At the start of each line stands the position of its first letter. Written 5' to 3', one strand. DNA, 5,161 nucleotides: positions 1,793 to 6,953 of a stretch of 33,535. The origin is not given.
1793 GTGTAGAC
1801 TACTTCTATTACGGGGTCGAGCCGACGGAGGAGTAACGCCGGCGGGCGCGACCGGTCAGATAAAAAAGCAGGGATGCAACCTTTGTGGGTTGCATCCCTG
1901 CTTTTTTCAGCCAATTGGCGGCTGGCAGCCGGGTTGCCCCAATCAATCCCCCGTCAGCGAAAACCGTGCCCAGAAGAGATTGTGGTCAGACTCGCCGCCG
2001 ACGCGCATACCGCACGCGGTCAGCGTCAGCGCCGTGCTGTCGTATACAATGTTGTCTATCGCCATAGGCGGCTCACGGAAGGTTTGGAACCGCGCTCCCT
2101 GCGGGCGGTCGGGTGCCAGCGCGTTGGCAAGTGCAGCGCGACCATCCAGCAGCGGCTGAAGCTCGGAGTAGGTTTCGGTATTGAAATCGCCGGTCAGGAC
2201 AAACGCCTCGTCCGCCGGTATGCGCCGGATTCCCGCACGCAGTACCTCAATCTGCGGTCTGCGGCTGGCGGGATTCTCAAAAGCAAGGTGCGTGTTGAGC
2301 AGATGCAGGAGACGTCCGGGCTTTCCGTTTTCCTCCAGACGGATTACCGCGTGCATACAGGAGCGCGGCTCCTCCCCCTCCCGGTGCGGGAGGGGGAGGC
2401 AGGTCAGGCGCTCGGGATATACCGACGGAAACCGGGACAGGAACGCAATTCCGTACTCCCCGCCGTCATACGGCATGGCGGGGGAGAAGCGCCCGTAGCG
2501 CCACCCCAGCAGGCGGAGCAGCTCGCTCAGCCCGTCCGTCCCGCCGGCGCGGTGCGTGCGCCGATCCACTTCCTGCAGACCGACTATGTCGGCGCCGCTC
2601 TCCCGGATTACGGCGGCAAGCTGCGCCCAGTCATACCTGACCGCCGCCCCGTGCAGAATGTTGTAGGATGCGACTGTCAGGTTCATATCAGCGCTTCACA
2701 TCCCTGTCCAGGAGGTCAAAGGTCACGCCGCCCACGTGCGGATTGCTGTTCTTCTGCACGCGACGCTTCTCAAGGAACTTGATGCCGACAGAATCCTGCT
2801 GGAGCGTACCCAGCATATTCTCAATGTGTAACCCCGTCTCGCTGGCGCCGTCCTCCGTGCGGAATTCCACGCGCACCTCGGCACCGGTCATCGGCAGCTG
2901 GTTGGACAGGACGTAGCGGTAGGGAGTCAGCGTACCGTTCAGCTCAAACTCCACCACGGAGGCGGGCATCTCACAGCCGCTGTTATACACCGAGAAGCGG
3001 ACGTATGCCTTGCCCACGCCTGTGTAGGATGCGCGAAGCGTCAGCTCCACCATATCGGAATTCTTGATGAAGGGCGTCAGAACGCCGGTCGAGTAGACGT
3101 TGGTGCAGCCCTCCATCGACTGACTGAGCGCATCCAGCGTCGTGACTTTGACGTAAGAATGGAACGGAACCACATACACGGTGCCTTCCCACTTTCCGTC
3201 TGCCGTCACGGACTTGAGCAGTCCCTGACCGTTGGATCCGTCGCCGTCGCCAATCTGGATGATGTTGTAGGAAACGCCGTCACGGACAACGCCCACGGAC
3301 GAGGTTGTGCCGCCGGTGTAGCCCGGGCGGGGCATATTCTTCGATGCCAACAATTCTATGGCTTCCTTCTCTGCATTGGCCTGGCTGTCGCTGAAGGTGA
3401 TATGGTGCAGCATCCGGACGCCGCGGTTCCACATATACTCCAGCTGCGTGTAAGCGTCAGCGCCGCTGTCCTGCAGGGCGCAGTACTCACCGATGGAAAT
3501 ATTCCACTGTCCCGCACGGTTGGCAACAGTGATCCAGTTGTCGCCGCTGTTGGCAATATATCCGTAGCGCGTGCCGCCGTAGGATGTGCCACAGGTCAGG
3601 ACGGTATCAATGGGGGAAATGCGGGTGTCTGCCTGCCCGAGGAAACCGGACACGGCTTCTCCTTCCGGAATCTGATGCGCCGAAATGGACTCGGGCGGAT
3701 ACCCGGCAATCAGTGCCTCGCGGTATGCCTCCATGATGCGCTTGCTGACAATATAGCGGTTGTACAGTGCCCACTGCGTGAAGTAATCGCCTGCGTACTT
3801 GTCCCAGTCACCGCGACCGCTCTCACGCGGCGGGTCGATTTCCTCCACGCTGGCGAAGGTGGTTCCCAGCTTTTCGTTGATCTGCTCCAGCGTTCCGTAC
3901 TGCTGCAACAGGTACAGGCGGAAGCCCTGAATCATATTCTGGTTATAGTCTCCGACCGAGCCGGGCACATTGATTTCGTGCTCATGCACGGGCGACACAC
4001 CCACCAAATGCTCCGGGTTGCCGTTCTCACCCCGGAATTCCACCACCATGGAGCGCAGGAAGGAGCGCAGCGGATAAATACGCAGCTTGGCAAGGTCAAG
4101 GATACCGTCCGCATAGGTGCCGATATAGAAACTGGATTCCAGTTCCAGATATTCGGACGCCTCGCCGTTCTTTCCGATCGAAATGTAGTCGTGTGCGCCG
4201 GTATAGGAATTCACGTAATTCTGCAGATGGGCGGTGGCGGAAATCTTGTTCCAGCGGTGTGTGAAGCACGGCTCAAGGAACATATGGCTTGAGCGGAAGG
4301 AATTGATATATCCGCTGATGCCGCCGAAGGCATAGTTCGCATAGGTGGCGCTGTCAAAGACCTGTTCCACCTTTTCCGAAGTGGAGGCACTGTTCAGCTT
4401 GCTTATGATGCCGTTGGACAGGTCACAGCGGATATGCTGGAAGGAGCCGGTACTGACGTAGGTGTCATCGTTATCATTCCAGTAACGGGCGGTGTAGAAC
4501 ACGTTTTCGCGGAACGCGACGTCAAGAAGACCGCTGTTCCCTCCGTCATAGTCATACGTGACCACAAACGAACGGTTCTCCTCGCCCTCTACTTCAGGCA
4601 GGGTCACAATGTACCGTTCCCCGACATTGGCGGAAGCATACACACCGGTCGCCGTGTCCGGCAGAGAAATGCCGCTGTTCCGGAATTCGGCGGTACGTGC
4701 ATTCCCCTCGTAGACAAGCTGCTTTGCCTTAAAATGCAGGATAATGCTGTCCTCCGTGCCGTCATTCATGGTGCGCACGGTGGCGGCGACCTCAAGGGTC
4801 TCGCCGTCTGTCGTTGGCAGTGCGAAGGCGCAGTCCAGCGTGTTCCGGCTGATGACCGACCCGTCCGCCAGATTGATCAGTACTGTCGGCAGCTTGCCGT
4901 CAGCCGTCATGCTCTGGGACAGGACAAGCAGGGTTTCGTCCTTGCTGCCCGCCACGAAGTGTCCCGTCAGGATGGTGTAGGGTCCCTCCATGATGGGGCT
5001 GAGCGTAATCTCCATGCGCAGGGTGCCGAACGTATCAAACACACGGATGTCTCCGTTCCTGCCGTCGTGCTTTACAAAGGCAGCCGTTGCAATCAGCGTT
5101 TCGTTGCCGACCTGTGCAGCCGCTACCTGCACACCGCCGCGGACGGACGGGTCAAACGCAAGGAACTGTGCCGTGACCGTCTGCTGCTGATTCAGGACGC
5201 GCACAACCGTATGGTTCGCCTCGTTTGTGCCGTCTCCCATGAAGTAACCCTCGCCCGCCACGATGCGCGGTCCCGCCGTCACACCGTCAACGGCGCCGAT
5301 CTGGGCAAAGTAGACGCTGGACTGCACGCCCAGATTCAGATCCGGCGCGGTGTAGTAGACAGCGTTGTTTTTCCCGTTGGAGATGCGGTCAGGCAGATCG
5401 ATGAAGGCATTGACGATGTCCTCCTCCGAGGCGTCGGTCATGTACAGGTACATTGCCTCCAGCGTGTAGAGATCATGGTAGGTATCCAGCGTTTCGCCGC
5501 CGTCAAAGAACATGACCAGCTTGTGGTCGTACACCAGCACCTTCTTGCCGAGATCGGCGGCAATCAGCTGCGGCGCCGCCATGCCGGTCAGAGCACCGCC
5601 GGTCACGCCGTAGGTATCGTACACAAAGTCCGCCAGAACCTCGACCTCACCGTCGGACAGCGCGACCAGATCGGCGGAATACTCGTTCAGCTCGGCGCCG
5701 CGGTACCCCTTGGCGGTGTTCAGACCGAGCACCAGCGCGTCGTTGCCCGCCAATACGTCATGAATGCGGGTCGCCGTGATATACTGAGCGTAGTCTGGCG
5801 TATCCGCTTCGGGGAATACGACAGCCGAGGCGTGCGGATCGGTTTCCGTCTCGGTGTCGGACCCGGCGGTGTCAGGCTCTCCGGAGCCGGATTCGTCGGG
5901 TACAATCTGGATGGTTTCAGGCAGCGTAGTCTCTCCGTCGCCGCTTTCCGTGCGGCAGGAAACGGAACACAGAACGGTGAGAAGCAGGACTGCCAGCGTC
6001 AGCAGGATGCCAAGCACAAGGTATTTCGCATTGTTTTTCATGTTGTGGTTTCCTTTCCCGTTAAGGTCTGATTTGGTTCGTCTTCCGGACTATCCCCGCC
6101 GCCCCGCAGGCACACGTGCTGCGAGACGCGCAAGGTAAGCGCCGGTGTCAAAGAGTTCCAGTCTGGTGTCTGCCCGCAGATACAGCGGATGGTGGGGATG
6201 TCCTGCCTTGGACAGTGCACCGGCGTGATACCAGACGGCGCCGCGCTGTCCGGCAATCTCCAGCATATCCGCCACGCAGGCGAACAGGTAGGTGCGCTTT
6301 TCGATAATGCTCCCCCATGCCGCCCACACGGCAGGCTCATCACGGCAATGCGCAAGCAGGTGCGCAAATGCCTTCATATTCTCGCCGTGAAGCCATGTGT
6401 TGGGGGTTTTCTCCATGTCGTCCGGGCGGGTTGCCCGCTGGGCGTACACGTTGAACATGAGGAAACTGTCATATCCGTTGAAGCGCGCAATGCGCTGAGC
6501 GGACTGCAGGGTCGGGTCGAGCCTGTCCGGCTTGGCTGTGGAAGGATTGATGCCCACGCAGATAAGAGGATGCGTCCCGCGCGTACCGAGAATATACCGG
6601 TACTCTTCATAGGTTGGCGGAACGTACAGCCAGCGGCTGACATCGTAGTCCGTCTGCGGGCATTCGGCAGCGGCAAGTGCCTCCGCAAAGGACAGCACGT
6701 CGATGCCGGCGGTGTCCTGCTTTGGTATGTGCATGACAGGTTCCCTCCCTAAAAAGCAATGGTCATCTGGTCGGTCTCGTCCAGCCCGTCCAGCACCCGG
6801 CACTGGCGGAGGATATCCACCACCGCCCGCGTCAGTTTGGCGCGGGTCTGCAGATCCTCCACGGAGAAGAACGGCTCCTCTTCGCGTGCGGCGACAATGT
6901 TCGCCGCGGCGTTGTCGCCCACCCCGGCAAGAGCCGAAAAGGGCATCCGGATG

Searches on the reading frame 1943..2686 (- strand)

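Call 72: search_protein_families(library=pfam, proteins=[window:1943-2686:-], max_evalue=0.001)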
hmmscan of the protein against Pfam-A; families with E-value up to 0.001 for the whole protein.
window:1943-2686:- (247 aa): 1 family
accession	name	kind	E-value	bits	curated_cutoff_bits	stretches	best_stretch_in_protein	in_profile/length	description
PF03372.29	Exo_endo_phos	-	4.9e-20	72.6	24.5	1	6-235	1-225/225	Endonuclease/Exonuclease/phosphatase family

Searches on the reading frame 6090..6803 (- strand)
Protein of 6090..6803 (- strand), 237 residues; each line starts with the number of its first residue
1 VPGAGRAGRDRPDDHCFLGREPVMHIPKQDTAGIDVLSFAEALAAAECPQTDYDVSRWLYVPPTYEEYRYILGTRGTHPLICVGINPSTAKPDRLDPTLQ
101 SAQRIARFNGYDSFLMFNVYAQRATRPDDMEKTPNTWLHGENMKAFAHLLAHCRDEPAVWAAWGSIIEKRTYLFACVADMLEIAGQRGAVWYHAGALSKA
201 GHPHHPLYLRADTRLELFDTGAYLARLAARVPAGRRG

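Call 71: search_protein_families(library=pfam, proteins=[window:6090-6803:-], max_evalue=0.0001)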
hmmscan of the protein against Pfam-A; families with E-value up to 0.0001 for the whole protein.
window:6090-6803:- (237 aa): 1 family
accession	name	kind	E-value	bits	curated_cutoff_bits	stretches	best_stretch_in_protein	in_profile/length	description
PF07799.17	DUF1643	-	7.2e-31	107.5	22.5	1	69-207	1-134/134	Protein of unknown function (DUF1643)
